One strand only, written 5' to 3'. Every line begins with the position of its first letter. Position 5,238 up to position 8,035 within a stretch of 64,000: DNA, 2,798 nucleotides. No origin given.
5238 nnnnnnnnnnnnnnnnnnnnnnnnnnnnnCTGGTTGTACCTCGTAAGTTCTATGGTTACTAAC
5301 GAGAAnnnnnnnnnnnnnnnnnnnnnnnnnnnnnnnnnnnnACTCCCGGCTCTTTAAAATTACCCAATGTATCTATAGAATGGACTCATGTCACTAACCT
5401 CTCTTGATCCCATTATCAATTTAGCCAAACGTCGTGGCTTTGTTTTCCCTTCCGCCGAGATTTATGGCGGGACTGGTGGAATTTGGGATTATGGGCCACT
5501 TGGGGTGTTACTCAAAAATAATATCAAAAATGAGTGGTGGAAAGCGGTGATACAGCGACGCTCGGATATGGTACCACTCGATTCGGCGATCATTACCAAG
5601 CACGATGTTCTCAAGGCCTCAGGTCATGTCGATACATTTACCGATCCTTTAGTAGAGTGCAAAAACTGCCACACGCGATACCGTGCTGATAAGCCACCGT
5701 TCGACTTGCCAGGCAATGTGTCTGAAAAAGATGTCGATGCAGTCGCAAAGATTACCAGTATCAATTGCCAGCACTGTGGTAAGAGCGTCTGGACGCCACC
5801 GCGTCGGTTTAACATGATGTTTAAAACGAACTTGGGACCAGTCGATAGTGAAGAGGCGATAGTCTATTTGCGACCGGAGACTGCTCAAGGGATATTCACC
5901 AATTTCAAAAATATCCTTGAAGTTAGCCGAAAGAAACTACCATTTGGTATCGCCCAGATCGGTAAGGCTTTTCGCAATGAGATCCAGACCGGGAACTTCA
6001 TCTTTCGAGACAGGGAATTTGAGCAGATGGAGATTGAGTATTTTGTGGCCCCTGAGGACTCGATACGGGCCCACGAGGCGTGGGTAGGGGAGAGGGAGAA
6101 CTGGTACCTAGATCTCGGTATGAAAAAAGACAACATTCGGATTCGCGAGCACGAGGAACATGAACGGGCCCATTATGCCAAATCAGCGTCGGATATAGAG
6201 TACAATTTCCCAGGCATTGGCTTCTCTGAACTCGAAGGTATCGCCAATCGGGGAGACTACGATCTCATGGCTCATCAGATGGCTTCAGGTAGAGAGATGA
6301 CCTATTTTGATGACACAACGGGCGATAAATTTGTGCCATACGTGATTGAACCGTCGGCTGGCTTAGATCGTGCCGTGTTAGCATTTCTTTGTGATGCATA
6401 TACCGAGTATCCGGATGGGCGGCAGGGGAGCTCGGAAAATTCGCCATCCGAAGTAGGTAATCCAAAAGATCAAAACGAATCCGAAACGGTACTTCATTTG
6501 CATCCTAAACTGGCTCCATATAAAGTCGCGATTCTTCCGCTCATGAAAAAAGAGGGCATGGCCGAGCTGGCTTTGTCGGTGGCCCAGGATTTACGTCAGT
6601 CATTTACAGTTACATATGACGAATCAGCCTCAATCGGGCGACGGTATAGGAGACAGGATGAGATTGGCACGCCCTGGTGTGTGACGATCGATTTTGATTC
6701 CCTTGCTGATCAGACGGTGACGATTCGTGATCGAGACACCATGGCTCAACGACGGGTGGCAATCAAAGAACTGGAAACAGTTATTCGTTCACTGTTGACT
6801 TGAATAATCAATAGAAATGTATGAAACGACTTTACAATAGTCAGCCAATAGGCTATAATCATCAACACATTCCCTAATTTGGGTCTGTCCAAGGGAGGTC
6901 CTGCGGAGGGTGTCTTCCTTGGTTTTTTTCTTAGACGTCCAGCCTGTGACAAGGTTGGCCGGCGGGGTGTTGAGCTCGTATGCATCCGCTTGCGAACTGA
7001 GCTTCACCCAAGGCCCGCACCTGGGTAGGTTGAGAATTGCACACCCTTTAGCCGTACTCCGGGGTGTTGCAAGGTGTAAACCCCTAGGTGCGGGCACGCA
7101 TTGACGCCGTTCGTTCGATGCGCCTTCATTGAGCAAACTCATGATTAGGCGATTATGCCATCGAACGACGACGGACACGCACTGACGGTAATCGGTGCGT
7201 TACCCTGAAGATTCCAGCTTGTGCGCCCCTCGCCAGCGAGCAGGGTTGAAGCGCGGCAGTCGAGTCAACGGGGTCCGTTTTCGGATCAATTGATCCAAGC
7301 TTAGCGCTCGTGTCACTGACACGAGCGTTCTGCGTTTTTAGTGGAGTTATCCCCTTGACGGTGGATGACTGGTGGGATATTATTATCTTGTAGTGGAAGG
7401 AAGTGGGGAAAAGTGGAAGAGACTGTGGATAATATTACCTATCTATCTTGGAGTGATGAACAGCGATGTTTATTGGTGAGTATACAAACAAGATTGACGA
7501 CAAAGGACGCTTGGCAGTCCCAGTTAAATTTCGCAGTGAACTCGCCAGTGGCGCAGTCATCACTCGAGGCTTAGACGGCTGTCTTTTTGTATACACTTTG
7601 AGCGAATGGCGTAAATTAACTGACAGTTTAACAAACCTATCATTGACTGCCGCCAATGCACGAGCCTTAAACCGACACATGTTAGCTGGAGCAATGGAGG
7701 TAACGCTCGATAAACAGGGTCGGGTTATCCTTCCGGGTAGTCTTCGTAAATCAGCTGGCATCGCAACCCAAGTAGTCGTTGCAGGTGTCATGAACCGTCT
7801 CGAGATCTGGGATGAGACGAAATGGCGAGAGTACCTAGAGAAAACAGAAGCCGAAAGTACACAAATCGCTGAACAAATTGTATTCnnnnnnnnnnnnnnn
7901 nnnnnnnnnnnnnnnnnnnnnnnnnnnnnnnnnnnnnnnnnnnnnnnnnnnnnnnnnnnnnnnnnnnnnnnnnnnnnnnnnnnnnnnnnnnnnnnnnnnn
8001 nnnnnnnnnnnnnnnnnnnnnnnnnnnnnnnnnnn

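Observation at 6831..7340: Unclassified ~400-nt GC-rich structured RNA candidate between glyQS and mraZ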

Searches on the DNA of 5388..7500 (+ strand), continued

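Call 91: search_rna_families(source=L085, start=2480, end=2800, threshold=evalue, max_evalue=10, show_alignments=2)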
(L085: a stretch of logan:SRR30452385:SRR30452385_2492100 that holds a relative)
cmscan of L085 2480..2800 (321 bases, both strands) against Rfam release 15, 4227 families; matches with E-value up to 10: 4.
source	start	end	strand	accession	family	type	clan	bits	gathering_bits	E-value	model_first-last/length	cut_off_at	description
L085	2700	2771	+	RF00949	mir-983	Gene; miRNA;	-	18.4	100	3.4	1-90/90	no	mir-983 microRNA precursor family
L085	2700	2771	+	RF03839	MIR2599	Gene; miRNA;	-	14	120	6.2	1-132/132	no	MIR2599 microRNA precursor family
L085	2709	2763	+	RF00886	MIR807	Gene; miRNA;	-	13.9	113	2.9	1-176/176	no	MIR807 microRNA precursor family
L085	2688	2748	-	RF02480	GlsR14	Gene; snRNA; snoRNA; CD-box;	-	10.4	90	6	1-68/68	no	Small nucleolar RNA GlsR14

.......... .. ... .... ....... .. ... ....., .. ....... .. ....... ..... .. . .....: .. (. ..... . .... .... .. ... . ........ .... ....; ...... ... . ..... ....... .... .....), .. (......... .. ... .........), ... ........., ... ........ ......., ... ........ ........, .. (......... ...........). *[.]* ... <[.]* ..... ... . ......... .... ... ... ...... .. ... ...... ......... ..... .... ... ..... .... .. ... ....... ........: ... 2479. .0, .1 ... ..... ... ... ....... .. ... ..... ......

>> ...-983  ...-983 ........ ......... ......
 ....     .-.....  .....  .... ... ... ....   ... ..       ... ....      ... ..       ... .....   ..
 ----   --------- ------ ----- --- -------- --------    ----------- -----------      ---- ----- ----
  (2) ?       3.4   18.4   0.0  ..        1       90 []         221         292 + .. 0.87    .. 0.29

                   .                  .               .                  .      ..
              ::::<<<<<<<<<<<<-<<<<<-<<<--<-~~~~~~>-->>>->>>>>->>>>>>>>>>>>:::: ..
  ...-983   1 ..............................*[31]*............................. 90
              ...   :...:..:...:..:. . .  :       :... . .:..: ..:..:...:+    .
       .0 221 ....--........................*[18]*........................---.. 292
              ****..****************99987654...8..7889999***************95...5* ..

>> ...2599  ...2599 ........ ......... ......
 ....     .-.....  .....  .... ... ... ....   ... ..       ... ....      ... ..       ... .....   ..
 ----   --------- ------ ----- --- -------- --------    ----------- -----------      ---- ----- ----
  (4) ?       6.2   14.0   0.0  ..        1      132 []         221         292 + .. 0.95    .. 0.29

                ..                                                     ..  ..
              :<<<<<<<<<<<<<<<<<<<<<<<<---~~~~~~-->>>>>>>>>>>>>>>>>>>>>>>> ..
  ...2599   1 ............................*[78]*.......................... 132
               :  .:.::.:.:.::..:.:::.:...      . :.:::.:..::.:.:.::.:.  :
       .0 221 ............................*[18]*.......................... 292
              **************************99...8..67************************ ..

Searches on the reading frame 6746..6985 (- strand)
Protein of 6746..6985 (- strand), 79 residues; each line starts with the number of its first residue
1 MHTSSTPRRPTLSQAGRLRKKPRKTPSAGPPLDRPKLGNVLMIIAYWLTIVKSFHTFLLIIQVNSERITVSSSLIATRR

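Call 62: search_protein_families(library=pfam, proteins=[window:6746-6985:-], max_evalue=1)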
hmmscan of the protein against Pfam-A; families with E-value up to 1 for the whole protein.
window:6746-6985:- (79 aa): 0 families

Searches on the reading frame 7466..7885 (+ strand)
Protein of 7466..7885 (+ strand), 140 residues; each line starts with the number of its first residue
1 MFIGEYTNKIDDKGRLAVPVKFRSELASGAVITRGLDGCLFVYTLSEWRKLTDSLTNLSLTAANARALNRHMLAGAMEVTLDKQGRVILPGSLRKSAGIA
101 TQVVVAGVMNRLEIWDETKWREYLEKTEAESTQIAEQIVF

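Call 48: find_homologous_proteins(query=window:7466-7885:+, max_evalue=1e-30)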
Query window:7466-7885:+ (140 aa): 5083 proteins with E <= 1e-30 among 8000 candidates; the best 120 are listed.
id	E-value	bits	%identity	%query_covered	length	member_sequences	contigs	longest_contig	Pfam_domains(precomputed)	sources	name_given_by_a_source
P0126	2.7e-84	298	100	100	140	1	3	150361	PF02381.24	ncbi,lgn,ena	-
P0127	7.0e-67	241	81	100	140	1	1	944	PF02381.24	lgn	-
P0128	2.4e-66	240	79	100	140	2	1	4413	PF02381.24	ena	-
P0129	6.6e-64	232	78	100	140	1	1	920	PF02381.24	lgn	-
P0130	3.3e-61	223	73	100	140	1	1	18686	PF02381.24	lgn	-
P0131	4.0e-61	223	72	100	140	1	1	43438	PF02381.24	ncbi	-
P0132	7.6e-61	222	72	100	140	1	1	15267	PF02381.24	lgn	-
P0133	1.0e-60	221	74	100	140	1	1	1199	PF02381.24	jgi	jgi:MraZ protein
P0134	1.0e-59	218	71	100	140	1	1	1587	PF02381.24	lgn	-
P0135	1.0e-59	218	70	100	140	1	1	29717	PF02381.24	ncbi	-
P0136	1.9e-59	217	69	100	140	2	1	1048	PF02381.24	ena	-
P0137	2.0e-59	217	71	100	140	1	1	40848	PF02381.24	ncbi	-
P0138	2.8e-59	217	69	100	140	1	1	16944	PF02381.24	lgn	-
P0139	3.8e-59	216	71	100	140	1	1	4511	PF02381.24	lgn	-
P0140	7.4e-59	215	71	100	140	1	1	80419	PF02381.24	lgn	-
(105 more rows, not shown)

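Call 50: find_encoding_contigs(protein=P0127, flank=3000, max_places=3)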
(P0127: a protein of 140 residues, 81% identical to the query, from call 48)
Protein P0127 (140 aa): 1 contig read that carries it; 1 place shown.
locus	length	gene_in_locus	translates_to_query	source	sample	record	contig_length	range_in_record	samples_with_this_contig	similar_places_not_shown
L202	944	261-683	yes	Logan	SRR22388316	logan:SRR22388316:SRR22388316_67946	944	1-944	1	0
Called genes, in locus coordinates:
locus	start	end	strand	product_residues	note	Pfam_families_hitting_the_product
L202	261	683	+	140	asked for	PF02381:MraZ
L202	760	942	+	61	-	?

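Call 51: find_encoding_contigs(protein=P0128, flank=3000, max_places=3)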
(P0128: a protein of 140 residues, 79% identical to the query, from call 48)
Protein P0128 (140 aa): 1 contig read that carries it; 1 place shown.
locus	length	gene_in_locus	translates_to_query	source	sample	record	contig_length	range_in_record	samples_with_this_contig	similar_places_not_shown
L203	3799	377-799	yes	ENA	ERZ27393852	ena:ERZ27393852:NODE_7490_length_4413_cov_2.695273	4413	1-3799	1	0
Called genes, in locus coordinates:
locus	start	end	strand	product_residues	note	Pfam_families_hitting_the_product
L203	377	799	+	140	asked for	PF02381:MraZ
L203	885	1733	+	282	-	PF01795:Methyltransf_5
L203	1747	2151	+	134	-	-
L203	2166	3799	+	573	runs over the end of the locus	PF03717:PBP_dimer, PF00905:Transpeptidase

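Call 52: find_encoding_contigs(protein=P0129, flank=3000, max_places=3)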
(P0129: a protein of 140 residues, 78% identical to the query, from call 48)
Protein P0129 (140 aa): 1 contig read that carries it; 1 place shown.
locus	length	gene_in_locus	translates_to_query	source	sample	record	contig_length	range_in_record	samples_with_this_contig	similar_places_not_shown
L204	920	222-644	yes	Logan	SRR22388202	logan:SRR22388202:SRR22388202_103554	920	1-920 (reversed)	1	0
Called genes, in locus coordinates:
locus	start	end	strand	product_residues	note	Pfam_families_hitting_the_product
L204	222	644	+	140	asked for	PF02381:MraZ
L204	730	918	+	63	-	?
